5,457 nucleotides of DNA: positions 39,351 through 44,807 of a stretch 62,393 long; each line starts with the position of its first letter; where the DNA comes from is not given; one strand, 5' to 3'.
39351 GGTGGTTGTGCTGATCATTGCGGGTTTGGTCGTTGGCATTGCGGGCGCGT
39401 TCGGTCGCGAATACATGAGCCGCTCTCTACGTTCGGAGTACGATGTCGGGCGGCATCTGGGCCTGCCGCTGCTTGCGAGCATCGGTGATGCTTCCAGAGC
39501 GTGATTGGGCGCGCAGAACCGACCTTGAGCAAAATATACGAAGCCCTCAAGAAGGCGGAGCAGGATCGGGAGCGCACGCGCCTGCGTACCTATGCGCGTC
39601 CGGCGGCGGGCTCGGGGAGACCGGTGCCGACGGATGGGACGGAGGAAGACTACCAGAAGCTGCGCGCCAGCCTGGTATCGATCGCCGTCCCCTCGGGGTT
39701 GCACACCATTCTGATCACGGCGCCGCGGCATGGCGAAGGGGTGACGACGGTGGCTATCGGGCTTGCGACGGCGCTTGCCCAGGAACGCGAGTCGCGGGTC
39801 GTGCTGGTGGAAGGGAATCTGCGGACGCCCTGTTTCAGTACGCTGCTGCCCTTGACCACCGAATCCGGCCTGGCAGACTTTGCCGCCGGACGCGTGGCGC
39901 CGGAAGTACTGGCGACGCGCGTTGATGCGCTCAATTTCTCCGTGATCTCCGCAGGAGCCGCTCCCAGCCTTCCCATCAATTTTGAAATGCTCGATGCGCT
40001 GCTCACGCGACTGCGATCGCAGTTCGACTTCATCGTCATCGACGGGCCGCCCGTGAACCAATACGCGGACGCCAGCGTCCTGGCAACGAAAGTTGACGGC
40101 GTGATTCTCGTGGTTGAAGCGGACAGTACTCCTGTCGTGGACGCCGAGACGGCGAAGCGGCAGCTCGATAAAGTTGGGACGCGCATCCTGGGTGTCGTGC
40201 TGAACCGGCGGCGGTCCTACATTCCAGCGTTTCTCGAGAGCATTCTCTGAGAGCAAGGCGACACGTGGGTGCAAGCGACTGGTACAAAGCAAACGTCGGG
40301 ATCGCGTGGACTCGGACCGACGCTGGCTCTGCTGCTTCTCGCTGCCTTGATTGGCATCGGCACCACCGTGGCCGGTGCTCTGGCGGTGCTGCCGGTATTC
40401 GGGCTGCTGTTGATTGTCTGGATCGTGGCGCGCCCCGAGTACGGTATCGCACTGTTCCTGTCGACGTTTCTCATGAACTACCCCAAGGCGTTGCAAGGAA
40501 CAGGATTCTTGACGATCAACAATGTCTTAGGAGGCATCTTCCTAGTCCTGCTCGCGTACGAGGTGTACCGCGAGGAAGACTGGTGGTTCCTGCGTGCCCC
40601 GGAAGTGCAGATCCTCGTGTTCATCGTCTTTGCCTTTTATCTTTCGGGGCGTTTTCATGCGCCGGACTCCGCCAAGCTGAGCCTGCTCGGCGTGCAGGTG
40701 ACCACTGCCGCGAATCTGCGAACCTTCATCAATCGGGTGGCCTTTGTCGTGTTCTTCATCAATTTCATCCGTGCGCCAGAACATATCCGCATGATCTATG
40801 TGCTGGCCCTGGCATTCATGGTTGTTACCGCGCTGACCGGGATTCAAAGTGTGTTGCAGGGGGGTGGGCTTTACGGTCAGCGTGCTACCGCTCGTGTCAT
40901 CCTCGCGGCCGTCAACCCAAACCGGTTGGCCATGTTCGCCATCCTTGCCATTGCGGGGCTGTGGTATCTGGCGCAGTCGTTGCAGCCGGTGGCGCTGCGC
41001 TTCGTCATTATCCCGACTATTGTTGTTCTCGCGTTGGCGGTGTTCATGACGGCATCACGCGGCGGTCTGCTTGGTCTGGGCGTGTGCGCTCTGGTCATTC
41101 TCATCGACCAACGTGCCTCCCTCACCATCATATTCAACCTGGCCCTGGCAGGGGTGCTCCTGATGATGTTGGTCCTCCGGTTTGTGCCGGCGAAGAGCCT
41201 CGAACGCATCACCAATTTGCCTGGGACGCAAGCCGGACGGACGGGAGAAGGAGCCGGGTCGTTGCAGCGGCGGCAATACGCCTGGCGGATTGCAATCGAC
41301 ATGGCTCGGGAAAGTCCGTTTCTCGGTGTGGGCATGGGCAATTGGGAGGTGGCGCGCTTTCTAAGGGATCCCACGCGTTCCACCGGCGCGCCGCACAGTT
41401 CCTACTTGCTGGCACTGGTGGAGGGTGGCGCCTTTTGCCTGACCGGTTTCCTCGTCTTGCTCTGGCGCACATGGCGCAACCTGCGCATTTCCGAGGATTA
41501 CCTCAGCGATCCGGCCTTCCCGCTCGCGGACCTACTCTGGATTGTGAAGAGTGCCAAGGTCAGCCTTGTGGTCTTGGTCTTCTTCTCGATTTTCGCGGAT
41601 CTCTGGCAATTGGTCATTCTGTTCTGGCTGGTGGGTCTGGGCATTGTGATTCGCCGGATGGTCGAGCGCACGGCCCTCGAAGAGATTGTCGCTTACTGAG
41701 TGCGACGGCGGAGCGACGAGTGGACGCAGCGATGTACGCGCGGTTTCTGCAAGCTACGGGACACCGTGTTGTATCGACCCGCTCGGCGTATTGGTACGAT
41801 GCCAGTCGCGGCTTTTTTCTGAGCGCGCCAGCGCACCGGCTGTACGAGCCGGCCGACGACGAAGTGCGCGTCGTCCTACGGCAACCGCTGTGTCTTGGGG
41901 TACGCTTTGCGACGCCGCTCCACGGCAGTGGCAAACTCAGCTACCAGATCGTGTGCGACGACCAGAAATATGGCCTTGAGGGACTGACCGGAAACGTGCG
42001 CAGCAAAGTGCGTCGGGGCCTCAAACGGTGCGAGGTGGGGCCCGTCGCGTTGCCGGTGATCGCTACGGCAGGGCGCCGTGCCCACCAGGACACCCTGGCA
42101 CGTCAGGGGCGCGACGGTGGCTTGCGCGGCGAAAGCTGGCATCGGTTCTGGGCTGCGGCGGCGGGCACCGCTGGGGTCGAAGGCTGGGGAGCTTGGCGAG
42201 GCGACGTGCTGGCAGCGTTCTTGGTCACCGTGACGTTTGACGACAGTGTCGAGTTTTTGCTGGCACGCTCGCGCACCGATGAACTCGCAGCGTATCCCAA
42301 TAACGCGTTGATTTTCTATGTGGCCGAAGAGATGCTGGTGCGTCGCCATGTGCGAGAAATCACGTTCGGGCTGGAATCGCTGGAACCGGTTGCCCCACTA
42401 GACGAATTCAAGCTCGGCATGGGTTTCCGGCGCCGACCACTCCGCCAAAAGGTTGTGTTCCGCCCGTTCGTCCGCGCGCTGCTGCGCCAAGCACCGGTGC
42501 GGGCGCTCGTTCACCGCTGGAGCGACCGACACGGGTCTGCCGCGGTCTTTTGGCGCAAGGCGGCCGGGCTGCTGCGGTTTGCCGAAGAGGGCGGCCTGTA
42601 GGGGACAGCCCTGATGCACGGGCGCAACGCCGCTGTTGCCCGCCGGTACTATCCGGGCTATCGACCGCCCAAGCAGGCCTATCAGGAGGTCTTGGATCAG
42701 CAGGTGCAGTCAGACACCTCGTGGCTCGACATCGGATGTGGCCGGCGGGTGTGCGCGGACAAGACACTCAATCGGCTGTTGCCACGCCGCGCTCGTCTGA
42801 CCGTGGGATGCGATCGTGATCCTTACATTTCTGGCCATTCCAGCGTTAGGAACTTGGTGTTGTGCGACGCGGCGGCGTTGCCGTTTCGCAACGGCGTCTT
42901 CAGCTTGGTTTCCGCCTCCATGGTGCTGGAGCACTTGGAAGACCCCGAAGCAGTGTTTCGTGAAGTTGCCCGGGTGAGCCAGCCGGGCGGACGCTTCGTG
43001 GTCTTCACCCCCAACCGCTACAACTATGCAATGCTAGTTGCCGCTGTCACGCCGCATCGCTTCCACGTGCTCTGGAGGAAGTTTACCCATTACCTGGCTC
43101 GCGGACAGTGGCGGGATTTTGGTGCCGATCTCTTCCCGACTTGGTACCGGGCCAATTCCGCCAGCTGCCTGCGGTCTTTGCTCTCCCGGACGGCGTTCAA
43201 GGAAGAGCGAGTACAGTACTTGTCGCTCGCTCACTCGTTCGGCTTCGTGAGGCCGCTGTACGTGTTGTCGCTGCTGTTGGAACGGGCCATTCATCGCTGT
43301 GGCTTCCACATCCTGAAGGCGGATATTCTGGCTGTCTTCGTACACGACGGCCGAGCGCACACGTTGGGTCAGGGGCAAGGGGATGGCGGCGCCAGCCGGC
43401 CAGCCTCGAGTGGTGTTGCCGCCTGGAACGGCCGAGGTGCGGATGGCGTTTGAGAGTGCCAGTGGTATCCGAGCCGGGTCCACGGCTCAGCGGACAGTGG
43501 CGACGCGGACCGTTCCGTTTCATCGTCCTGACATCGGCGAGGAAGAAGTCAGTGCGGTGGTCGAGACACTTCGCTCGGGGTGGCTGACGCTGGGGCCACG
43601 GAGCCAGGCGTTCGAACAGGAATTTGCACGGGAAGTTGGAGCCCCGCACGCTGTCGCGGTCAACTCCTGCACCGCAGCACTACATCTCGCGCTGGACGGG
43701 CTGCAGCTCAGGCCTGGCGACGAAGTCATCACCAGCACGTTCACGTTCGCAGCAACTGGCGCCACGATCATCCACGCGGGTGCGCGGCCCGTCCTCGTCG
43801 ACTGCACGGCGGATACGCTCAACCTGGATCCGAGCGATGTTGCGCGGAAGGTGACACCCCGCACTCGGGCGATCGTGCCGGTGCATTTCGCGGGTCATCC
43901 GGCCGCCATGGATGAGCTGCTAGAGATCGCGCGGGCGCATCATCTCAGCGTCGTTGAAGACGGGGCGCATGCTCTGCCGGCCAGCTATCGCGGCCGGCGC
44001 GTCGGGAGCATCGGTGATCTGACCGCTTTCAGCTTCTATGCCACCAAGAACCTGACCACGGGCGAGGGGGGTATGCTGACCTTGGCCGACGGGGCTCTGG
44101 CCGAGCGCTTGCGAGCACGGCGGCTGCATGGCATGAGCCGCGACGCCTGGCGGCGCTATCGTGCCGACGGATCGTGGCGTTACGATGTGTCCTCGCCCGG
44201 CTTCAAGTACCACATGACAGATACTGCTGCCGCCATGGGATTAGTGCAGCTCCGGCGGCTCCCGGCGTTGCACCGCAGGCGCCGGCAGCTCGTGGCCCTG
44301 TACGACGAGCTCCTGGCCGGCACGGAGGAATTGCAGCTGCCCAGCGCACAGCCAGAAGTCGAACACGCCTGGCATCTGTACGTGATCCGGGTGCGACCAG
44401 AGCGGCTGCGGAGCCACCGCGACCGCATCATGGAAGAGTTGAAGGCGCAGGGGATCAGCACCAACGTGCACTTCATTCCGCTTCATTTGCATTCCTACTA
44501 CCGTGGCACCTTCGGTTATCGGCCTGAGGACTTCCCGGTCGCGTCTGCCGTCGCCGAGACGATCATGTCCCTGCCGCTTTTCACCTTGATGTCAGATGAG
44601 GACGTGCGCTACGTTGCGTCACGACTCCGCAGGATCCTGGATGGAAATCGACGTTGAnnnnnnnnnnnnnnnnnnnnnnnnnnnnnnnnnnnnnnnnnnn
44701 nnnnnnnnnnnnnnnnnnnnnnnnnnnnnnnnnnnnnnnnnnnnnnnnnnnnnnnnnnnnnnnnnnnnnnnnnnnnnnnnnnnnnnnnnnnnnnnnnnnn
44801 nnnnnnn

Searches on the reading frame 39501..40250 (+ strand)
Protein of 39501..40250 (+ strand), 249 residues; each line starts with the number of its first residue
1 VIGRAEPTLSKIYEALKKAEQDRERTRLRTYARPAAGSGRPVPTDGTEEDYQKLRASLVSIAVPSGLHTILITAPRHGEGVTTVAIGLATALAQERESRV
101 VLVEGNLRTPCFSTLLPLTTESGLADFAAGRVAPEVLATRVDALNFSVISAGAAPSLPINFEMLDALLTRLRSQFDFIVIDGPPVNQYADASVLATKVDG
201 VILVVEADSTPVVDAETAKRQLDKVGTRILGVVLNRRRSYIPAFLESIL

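Call 58: search_protein_families(library=ncbifam, proteins=[window:39501-40250:+], max_evalue=0.00001)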
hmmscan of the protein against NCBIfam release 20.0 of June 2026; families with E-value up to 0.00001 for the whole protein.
window:39501-40250:+ (249 aa): 10 families
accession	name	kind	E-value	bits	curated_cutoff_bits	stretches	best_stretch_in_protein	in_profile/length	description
TIGR01007.1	eps_fam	subfamily_domain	1.4e-30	106.4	108.05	1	50-236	2-189/204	polysaccharide biosynthesis tyrosine autokinase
TIGR03029.1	EpsG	equivalog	3.9e-30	105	313.8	1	47-235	83-273/274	chain length determinant protein tyrosine kinase EpsG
TIGR03018.1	pepcterm_TyrKin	hypoth_equivalog_domain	5.9e-27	94.3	230.65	1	45-235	9-207/207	XrtA-associated tyrosine autokinase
NF007350.0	PRK09841.1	equivalog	1.1e-19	70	1248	1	25-235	491-701/726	tyrosine-protein kinase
NF008568.0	PRK11519.1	equivalog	1.9e-16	59.4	1068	1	43-235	502-696/720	tyrosine-protein kinase Wzc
TIGR01005.1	eps_transp_fam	subfamily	2.2e-16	59.2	411.7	1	46-236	525-717/754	exopolysaccharide transport protein family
TIGR01969.1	minD_arch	subfamily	1.4e-11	44.1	201.75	1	69-238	2-171/251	cell division ATPase MinD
TIGR03815.1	CpaE_hom_Actino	equivalog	5.4e-09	35.6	154.45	1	68-234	112-280/340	septum site-determining protein Ssd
TIGR01968.1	minD_bact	equivalog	8.4e-07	28.6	212.9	1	69-238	3-174/261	septum site-determining protein MinD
NF041546.1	ParA_partition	equivalog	1.6e-06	27.8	180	0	163-213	65-114/203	ParA family partition ATPase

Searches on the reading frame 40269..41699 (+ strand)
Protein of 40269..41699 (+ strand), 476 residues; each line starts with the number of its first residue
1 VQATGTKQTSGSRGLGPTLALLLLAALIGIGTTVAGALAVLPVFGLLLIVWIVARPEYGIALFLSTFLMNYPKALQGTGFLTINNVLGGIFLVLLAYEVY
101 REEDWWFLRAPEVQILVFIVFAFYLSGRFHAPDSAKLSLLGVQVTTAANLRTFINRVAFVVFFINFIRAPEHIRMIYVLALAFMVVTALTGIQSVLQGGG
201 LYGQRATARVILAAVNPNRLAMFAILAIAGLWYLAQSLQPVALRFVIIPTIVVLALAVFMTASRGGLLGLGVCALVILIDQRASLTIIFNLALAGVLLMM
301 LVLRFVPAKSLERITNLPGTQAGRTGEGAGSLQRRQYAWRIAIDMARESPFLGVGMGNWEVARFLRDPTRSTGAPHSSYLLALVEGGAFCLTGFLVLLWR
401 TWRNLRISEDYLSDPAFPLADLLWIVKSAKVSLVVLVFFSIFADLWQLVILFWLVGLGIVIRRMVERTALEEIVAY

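Call 35: search_protein_families(library=pfam, proteins=[window:40269-41699:+], max_evalue=0.001)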
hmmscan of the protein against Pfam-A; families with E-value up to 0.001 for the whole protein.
window:40269-41699:+ (476 aa): 1 family
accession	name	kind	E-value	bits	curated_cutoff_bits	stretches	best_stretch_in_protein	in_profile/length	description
PF04932.20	Wzy_C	-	3.6e-17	63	31.7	1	250-394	2-148/149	O-Antigen ligase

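Call 58: search_protein_families(library=ncbifam, proteins=[window:40269-41699:+], max_evalue=0.00001)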
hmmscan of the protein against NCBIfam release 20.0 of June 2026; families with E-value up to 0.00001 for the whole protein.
window:40269-41699:+ (476 aa): 1 family
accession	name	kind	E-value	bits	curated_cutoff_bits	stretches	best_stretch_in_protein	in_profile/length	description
TIGR03097.1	PEP_O_lig_1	hypoth_equivalog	1.4e-18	66.9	188.1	1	48-465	12-407/408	putative O-glycosylation ligase, exosortase A system-associated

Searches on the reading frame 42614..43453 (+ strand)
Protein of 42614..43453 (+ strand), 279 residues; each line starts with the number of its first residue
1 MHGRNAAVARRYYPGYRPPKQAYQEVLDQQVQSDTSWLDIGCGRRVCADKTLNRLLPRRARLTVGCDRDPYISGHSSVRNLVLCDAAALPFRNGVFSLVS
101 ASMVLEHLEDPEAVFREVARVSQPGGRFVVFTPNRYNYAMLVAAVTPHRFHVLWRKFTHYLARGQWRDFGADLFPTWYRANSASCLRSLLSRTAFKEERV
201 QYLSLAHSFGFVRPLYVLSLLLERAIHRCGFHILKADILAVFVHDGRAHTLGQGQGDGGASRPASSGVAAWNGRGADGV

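Call 35: search_protein_families(library=pfam, proteins=[window:42614-43453:+], max_evalue=0.001)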
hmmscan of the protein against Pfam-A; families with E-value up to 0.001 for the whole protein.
window:42614-43453:+ (279 aa): 6 families
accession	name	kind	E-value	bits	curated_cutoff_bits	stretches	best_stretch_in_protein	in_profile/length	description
PF08241.18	Methyltransf_11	-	1.5e-13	51.6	21.2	1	38-130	1-95/95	Methyltransferase domain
PF13489.12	Methyltransf_23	-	2.2e-11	44.2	27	1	32-145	21-124/164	Methyltransferase domain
PF13649.12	Methyltransf_25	-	5.5e-08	33.8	27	1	38-126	2-97/97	Methyltransferase domain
PF08242.18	Methyltransf_12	-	4.4e-06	27.8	30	1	38-128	1-98/98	Methyltransferase domain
PF13847.12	Methyltransf_31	-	4.4e-06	26.9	27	1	82-134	59-113/145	Methyltransferase domain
PF01209.24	Ubie_methyltran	-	5.6e-06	26.3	20.1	1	80-153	101-174/233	ubiE/COQ5 methyltransferase family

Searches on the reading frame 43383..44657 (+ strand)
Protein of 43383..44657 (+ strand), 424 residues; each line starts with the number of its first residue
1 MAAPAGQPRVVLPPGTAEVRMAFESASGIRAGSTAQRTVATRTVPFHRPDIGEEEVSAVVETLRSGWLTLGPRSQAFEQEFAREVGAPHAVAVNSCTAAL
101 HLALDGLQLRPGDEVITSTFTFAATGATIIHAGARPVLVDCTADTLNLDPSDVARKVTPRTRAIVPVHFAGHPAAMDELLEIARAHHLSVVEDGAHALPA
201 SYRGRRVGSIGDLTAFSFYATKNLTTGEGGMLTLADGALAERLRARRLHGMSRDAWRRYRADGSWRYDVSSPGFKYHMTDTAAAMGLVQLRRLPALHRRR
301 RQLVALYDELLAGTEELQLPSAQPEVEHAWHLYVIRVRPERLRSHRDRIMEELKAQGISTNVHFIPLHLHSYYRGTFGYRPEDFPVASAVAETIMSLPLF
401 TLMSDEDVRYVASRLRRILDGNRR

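Call 35: search_protein_families(library=pfam, proteins=[window:43383-44657:+], max_evalue=0.001)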
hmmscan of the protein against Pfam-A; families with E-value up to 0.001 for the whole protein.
window:43383-44657:+ (424 aa): 4 families
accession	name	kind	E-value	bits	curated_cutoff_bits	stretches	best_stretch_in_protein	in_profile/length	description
PF01041.23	DegT_DnrJ_EryC1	-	2.1e-129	432.3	19.8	1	50-415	2-359/360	DegT/DnrJ/EryC1/StrS aminotransferase family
PF01212.27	Beta_elim_lyase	-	2.4e-08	34.1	27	1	73-250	33-227/288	Beta-eliminating lyase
PF00155.27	Aminotran_1_2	-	7.2e-06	25.9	19.7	1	74-197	44-189/361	Aminotransferase class I and II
PF01053.26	Cys_Met_Meta_PP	-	0.00034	19.7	27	1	72-197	52-177/381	Cys/Met metabolism PLP-dependent enzyme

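Call 69: search_protein_families(library=ncbifam, proteins=[window:43383-44657:+], max_evalue=1e-10)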
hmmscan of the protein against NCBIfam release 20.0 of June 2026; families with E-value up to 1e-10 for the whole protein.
window:43383-44657:+ (424 aa): 7 families
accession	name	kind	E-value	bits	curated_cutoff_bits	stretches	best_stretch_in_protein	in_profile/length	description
NF008658.2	PRK11658.1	equivalog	4.2e-112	374.5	631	1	43-419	4-377/379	UDP-4-amino-4-deoxy-L-arabinose aminotransferase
TIGR03588.1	PseC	equivalog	9.1e-110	367.1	423.5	1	44-419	2-380/380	UDP-4-amino-4,6-dideoxy-N-acetyl-beta-L-altrosamine transaminase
NF008687.0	PRK11706.1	equivalog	7e-81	271.9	375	1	44-418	2-373/375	dTDP-4-amino-4,6-dideoxygalactose transaminase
TIGR04181.1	NHT_00031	hypoth_equivalog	1.1e-69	235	420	1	44-398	1-357/359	LegC family aminotransferase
TIGR02379.1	ECA_wecE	subfamily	1.9e-65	221.1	434.85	1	44-418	2-374/376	dTDP-4-amino-4,6-dideoxy-D-glucose transaminase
TIGR04427.1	PLP_DesI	equivalog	2e-62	211.5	650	1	61-417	40-381/390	dTDP-4-dehydro-6-deoxyglucose aminotransferase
NF011936.0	PRK15407.1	equivalog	1.5e-58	198.6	423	1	40-420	33-437/440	lipopolysaccharide biosynthesis protein RfbH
